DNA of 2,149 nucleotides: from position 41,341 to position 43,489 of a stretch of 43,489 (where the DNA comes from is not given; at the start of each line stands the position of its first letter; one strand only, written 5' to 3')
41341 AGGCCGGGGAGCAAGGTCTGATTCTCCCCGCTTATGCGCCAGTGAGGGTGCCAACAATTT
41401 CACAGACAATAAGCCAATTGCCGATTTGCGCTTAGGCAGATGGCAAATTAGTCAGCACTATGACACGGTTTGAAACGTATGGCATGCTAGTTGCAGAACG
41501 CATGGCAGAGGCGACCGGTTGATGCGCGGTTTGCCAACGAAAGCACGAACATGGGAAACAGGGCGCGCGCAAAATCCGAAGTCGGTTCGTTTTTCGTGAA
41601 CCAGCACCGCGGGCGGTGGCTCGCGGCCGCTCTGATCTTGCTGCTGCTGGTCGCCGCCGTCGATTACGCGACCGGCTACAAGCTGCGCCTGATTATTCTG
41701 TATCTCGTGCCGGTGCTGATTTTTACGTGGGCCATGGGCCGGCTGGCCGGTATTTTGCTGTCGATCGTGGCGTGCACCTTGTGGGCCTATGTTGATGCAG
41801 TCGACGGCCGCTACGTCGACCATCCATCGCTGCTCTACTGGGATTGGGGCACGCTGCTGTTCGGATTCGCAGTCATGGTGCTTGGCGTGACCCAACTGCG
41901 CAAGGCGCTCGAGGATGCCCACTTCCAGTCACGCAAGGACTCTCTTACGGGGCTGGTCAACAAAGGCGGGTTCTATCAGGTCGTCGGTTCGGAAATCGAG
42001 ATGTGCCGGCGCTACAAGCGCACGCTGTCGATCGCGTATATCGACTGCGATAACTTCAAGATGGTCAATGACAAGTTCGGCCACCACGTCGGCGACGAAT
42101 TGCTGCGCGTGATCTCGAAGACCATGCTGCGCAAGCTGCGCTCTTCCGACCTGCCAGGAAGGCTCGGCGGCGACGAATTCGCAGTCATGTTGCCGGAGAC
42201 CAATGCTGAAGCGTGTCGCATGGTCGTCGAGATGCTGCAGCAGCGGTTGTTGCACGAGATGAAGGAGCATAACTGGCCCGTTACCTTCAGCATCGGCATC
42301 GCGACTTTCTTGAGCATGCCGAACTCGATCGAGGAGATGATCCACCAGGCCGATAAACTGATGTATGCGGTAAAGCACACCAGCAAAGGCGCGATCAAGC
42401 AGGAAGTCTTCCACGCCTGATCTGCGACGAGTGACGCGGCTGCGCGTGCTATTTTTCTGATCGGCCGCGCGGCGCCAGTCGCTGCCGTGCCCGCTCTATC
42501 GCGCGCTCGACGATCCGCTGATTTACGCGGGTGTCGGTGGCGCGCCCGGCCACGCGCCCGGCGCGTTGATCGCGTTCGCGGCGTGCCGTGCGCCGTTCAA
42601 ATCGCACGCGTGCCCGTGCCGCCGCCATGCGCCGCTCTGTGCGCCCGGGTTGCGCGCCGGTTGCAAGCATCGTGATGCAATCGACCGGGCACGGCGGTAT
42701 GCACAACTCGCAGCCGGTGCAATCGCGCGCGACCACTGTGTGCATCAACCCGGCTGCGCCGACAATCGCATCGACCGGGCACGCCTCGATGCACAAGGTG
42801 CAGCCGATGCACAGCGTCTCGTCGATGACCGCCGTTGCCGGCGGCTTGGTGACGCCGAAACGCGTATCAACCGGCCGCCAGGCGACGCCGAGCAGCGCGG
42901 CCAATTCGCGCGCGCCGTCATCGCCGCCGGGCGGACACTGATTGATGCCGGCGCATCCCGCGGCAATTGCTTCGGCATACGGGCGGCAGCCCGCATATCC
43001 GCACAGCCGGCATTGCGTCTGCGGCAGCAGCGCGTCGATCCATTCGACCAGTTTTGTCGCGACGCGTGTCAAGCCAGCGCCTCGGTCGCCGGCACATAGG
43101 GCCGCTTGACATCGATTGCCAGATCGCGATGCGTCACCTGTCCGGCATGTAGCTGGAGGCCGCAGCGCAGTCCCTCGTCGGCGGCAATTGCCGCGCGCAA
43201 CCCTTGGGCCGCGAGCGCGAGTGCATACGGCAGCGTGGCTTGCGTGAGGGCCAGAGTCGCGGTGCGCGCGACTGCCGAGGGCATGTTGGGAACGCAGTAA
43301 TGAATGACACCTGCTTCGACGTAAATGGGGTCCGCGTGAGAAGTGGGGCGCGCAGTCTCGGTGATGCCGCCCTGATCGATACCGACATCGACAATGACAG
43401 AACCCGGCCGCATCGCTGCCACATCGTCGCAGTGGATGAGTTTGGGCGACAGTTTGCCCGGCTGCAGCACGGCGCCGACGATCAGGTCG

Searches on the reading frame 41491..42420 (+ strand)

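Call 107: search_protein_families(library=pfam, proteins=[window:41491-42420:+], max_evalue=0.001)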
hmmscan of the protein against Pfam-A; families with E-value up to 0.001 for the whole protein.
window:41491-42420:+ (309 aa): 1 family
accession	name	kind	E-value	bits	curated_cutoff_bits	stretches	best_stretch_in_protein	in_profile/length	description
PF00990.26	GGDEF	-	2.3e-37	128.7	23.8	1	149-299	3-159/161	Diguanylate cyclase, GGDEF domain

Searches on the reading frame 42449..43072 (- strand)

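Call 107: search_protein_families(library=pfam, proteins=[window:42449-43072:-], max_evalue=0.001)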
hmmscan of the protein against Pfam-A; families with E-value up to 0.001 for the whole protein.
window:42449-43072:- (207 aa): 10 families
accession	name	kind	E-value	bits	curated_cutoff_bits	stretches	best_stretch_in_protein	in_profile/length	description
PF14697.11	Fer4_21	-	2.7e-17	63.1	35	1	81-135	1-59/59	4Fe-4S dicluster domain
PF04060.18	FeS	-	4.1e-12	46.1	23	1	16-48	1-33/33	Putative Fe-S cluster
PF00037.32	Fer4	-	1.1e-10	41.3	21.1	1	82-103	2-23/24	4Fe-4S binding domain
PF13237.11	Fer4_10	-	1.2e-06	28.8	25.5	1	82-129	3-53/53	4Fe-4S dicluster domain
PF12837.12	Fer4_6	-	1.9e-06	27.9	25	1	81-103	2-24/24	4Fe-4S binding domain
PF25160.1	LdpA_Fe-S-bd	-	2.8e-06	27.4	27.6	1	94-136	9-46/49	LdpA Fe-S cluster-binding domain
PF12838.12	Fer4_7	-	3.6e-06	27.8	27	0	118-139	2-23/52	4Fe-4S dicluster domain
PF13484.11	Fer4_16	-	5.3e-06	27.6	30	1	88-106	2-20/66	4Fe-4S double cluster binding domain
PF12797.12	Fer4_2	-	4.5e-05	23.6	24.5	1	82-100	4-22/22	4Fe-4S binding domain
PF13187.11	Fer4_9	-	5.6e-05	23.5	27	1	88-133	2-52/52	4Fe-4S dicluster domain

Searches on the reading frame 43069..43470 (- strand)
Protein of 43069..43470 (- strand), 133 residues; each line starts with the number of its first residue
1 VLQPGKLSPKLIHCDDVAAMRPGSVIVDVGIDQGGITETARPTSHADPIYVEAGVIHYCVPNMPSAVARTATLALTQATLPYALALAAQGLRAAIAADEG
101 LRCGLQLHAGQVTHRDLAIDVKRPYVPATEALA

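Call 107: search_protein_families(library=pfam, proteins=[window:43069-43470:-], max_evalue=0.001)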
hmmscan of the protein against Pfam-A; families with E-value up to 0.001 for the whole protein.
window:43069-43470:- (133 aa): 1 family
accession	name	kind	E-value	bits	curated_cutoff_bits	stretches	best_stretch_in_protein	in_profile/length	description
PF01262.27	AlaDh_PNT_C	-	2.9e-40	138.4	23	1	3-114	102-213/214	Alanine dehydrogenase/PNT, C-terminal domain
